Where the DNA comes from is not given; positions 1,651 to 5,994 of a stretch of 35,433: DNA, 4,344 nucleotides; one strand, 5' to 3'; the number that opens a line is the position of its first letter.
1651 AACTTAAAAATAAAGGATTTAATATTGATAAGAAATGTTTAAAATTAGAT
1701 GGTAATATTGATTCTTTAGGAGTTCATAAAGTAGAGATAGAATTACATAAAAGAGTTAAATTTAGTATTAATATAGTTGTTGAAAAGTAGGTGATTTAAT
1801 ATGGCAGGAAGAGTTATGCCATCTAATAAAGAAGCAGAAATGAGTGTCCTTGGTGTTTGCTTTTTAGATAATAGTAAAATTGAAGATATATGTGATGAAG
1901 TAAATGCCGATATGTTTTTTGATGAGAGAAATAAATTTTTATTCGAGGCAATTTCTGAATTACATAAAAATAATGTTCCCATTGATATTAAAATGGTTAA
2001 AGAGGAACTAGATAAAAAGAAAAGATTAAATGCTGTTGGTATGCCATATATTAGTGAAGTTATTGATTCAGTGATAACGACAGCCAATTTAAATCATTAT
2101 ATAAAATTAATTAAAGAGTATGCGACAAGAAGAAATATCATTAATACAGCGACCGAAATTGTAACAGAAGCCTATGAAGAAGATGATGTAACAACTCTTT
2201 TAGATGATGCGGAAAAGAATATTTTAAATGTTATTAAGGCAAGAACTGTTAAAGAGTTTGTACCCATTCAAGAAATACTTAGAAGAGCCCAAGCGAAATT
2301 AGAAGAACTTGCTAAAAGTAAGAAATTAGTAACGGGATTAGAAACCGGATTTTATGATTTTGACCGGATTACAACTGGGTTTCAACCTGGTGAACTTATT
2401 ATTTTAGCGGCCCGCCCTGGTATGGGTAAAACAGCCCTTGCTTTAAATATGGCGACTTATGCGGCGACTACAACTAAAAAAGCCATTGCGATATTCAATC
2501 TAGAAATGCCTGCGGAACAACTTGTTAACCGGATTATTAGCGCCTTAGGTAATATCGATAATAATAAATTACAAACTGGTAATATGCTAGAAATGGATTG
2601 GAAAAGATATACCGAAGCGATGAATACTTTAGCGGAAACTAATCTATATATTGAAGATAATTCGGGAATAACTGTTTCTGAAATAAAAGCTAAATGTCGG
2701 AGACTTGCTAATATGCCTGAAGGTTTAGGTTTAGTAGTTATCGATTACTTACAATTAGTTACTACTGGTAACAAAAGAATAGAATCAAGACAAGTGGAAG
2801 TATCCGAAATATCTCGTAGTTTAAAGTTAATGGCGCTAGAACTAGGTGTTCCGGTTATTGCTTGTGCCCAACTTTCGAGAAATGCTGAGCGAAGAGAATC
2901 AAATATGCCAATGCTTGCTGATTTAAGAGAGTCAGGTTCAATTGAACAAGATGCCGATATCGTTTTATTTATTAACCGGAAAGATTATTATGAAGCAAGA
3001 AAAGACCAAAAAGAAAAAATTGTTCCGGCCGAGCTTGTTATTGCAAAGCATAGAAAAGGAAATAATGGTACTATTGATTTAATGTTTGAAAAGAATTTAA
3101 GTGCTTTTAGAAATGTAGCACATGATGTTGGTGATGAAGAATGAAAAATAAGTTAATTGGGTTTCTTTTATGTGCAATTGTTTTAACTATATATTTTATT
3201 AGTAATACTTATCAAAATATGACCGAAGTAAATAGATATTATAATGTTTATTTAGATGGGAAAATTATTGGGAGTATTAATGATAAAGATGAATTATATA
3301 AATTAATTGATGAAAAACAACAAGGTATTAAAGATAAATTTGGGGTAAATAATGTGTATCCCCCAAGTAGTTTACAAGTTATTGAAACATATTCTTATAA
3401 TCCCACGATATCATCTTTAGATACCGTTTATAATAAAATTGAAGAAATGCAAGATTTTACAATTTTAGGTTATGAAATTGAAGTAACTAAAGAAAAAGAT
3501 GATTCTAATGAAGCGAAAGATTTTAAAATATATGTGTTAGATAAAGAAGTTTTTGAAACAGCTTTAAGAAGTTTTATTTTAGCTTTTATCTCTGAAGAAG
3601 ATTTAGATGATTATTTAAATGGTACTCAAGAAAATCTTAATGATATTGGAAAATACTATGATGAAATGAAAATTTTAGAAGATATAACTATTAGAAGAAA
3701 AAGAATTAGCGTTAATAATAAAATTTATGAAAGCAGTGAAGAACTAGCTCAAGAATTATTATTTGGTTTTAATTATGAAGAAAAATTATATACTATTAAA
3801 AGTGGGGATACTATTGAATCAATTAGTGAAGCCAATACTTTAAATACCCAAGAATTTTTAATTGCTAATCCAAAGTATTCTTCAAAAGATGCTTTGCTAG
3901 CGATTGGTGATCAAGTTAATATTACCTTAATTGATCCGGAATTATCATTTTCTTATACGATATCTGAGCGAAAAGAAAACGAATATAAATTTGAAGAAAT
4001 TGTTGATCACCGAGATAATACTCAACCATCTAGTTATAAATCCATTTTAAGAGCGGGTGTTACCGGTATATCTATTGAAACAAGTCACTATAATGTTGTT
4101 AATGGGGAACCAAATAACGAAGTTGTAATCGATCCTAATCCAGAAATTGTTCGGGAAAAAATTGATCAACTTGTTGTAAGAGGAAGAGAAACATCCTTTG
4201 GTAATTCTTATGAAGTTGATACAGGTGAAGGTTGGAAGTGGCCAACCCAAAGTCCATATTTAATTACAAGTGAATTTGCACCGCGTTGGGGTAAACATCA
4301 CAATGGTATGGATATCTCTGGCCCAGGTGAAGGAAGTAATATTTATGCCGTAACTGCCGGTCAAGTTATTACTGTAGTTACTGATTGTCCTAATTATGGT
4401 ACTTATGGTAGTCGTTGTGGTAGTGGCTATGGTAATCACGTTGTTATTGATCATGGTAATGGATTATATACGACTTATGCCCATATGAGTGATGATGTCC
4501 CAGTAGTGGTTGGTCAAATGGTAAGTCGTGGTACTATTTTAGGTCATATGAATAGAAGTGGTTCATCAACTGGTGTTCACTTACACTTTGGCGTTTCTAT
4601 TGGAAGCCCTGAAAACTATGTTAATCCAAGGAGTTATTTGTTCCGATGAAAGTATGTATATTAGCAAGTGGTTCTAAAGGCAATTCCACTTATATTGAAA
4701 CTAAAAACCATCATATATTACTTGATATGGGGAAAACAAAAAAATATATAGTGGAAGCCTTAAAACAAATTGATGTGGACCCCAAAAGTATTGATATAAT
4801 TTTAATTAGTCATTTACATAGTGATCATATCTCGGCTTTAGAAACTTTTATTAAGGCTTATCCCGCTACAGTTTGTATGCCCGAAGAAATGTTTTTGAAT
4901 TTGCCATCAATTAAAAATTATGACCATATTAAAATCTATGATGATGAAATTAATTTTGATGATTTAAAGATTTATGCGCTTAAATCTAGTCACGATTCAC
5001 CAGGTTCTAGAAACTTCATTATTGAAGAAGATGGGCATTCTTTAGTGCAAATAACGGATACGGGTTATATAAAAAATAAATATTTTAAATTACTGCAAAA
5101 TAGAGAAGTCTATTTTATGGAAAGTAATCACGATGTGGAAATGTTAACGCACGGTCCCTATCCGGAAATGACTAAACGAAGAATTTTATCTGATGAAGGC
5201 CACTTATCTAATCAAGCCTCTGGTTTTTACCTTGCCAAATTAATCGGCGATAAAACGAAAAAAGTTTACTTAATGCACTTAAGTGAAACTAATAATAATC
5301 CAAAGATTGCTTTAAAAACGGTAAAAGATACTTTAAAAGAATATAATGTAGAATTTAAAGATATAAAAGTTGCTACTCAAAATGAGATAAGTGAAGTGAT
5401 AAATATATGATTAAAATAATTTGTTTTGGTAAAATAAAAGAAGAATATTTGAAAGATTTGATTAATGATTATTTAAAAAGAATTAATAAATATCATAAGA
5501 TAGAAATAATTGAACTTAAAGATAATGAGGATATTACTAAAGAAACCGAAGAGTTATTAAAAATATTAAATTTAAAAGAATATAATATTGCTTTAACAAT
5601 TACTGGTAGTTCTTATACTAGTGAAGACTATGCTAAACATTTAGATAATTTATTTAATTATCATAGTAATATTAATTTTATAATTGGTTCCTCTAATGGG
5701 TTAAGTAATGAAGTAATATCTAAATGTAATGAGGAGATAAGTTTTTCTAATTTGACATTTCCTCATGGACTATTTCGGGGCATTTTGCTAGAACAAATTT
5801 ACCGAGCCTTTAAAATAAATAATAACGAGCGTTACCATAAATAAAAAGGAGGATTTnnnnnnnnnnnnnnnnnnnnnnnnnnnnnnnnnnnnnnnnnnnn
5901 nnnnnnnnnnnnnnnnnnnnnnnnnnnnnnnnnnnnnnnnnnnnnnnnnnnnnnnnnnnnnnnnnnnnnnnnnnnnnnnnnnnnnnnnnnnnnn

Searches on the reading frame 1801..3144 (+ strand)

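Call 38: search_protein_families(library=ncbifam, proteins=[window:1801-3144:+], max_evalue=0.00001)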
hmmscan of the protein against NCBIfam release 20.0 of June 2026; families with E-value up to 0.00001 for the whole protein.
window:1801-3144:+ (447 aa): 16 families
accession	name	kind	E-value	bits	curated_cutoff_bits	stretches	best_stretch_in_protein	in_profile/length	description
NF004384.0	PRK05748.1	equivalog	1.8e-151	504.8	525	1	3-443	7-446/452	replicative DNA helicase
TIGR00665.1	DnaB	equivalog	4e-148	493.8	385.25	1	6-440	2-434/435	replicative DNA helicase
NF005852.0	PRK07773.1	equivalog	6.6e-130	435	780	2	2-380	20-398/886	replicative DNA helicase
NF004109.0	PRK05595.1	equivalog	7.3e-128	427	737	1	4-439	6-438/444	replicative DNA helicase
NF006306.0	PRK08506.1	equivalog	5.5e-114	381.4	596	1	11-404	8-397/472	replicative DNA helicase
TIGR03600.1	phage_DnaB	exception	5.1e-112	374.9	498.65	1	11-429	3-421/421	phage replicative helicase, DnaB family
NF006443.0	PRK08760.1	equivalog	1.4e-110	369.9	741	1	4-443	31-471/476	replicative DNA helicase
NF006606.0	PRK09165.1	equivalog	1.2e-109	367.1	540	1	4-443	19-491/497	replicative DNA helicase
NF040583.1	dnaB_SPI-7_type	exception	6.9e-107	358.2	655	1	7-438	2-433/434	SPI-7-type island replicative DNA helicase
NF005424.0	PRK07004.1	equivalog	8.6e-103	344.3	834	1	4-440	13-452/460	replicative DNA helicase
NF005945.0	PRK08006.1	equivalog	5.9e-102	341.9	898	1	4-445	25-469/471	replicative DNA helicase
NF005369.0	PRK06904.1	equivalog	4.4e-101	339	809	1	5-441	24-466/474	replicative DNA helicase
NF004967.0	PRK06321.1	equivalog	4.7e-101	339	751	1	5-440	15-466/472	replicative DNA helicase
NF006458.0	PRK08840.1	equivalog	1.3e-100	337.3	884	1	4-446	18-463/464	replicative DNA helicase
NF005240.0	PRK06749.1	subfamily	6.5e-86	288.8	686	1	8-438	4-426/428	replicative DNA helicase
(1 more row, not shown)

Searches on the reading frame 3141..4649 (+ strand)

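Call 38: search_protein_families(library=ncbifam, proteins=[window:3141-4649:+], max_evalue=0.00001)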
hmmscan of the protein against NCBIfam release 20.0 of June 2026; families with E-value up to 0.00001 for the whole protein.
window:3141-4649:+ (502 aa): 11 families
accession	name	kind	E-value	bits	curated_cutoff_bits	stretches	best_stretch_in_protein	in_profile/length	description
NF052336.1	PdgHdaseHSB100310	equivalog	4.1e-16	59.2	500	1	364-488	34-144/316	peptidoglycan hydrolase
NF052530.1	Heli_ShapePgp3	exception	3.1e-15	56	300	1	431-489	198-255/270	peptidoglycan metallopeptidase Pgp3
NF040883.1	amid_act_ActS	equivalog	2.4e-13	49.9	375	1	363-486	115-221/242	amidase activator ActS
NF008652.0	PRK11649.1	equivalog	1.5e-10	40.3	341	1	366-488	285-400/439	murein DD-endopeptidase MepM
NF052529.1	PG_M23_Pgp6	exception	4e-10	39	600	1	430-488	365-422/452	peptidoglycan metallopeptidase Pgp6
NF050804.1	CellDivDipMCaul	equivalog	1.2e-09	37.6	900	1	365-485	507-613/634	cell division endopeptidase DipM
NF053825.1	PdgNdpepShyA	equivalog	1.6e-08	33.7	700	1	367-485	269-380/425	peptidoglycan DD-endopeptidase ShyA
NF041208.1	celldiv_DipM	equivalog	6.7e-08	32.2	740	1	367-500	300-417/419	cell division endopeptidase DipM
NF053738.1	S2SprSpoIIQBc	equivalog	9.7e-08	31.9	250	1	429-500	153-223/232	stage II sporulation protein SpoIIQ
NF008123.1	PRK10871.1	equivalog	6e-07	29.2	311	1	363-500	244-362/365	murein hydrolase activator NlpD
NF047755.1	LIC_10271_M23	exception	3.1e-06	27.1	180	0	428-472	145-188/207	LIC_10271 family cell wall hydrolase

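Call 76: search_protein_families(library=pfam, proteins=[window:3141-4649:+], max_evalue=0.001)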
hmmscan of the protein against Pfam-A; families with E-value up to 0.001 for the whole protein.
window:3141-4649:+ (502 aa): 2 families
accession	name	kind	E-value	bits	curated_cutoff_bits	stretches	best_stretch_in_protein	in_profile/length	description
PF01551.29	Peptidase_M23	-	2.6e-21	76.1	28.7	1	386-488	2-90/96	Peptidase family M23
PF01476.26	LysM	-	3.1e-06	27.4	20.9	1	217-261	1-42/43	LysM domain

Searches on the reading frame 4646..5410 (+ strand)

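Call 38: search_protein_families(library=ncbifam, proteins=[window:4646-5410:+], max_evalue=0.00001)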
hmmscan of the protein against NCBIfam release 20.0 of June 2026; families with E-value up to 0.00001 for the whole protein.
window:4646-5410:+ (254 aa): 10 families
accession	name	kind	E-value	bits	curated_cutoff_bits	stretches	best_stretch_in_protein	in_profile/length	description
NF000801.0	PRK00055.1-3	equivalog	4.4e-09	35.8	252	1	13-70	21-75/307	ribonuclease Z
TIGR02651.1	RNase_Z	equivalog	4.6e-09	35.7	292.95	1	13-71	19-74/302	ribonuclease Z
NF041257.1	GntH_guanitoxin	equivalog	2.6e-08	33.1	333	0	11-69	30-88/374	guanitoxin biosynthesis MBL fold metallo-hydrolase GntH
NF033105.1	bla_subclass_B3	equivalog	1.8e-07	30.8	240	1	14-82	25-95/257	subclass B3 metallo-beta-lactamase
NF047976.1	lactonase_AhlS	equivalog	2e-07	30.4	475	1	29-78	84-130/276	AhlS family quorum-quenching N-acyl homoserine lactonase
NF045584.1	cas14_MBL_CASP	equivalog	5.2e-07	28.4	800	1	11-68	13-70/612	type VII CRISPR-associated protein Cas14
TIGR03413.1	GSH_gloB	equivalog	3.7e-06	26.5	200.8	1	19-121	18-111/248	hydroxyacylglutathione hydrolase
NF041809.1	Avs1a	equivalog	4.8e-06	25.6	420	1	10-70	5-68/387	AVAST type 1 anti-phage system MBL fold metallo-hydrolase Avs1a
TIGR03307.1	PhnP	equivalog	6.7e-06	25.6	272.25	0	13-157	38-181/249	phosphonate metabolism protein PhnP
NF045700.1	AHLLactAttM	equivalog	9.8e-06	25.3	390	0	31-71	76-116/257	AttM family quorum-quenching N-acyl homoserine lactonase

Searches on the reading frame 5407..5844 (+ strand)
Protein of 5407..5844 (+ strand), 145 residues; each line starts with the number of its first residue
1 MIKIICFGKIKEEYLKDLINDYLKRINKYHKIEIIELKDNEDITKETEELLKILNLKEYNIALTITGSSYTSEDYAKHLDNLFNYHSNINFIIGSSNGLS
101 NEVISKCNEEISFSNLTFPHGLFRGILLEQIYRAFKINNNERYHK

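Call 38: search_protein_families(library=ncbifam, proteins=[window:5407-5844:+], max_evalue=0.00001)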
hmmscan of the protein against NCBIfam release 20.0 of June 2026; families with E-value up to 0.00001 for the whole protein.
window:5407-5844:+ (145 aa): 9 families
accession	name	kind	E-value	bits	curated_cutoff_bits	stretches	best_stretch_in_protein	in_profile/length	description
NF000985.0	PRK00103.1-3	equivalog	3.1e-44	150.6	172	1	2-145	3-159/159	23S rRNA (pseudouridine(1915)-N(3))-methyltransferase RlmH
TIGR00246.1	tRNA_RlmH_YbeA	equivalog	9.2e-36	123.2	149.7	1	2-145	3-154/155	23S rRNA (pseudouridine(1915)-N(3))-methyltransferase RlmH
NF000986.0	PRK00103.1-4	equivalog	5.3e-28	98.2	141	1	2-145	3-155/156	23S rRNA (pseudouridine(1915)-N(3))-methyltransferase RlmH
NF000990.0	PRK00103.2-4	equivalog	4.2e-26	91.8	207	1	2-144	3-155/157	23S rRNA (pseudouridine(1915)-N(3))-methyltransferase RlmH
NF000988.0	PRK00103.2-2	equivalog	2e-21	76.7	199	1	2-145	3-155/156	23S rRNA (pseudouridine(1915)-N(3))-methyltransferase RlmH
NF000989.0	PRK00103.2-3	equivalog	3.3e-20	72.8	169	1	2-145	3-159/160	23S rRNA (pseudouridine(1915)-N(3))-methyltransferase RlmH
NF000984.0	PRK00103.1-1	equivalog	1.1e-19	70.8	242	1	2-145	3-155/156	23S rRNA (pseudouridine(1915)-N(3))-methyltransferase RlmH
NF000991.0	PRK00103.2-5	equivalog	1.4e-16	60.7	216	1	3-145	4-159/160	23S rRNA (pseudouridine(1915)-N(3))-methyltransferase RlmH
NF000987.0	PRK00103.2-1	equivalog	8.5e-15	55.5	210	1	46-145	57-151/151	23S rRNA (pseudouridine(1915)-N(3))-methyltransferase RlmH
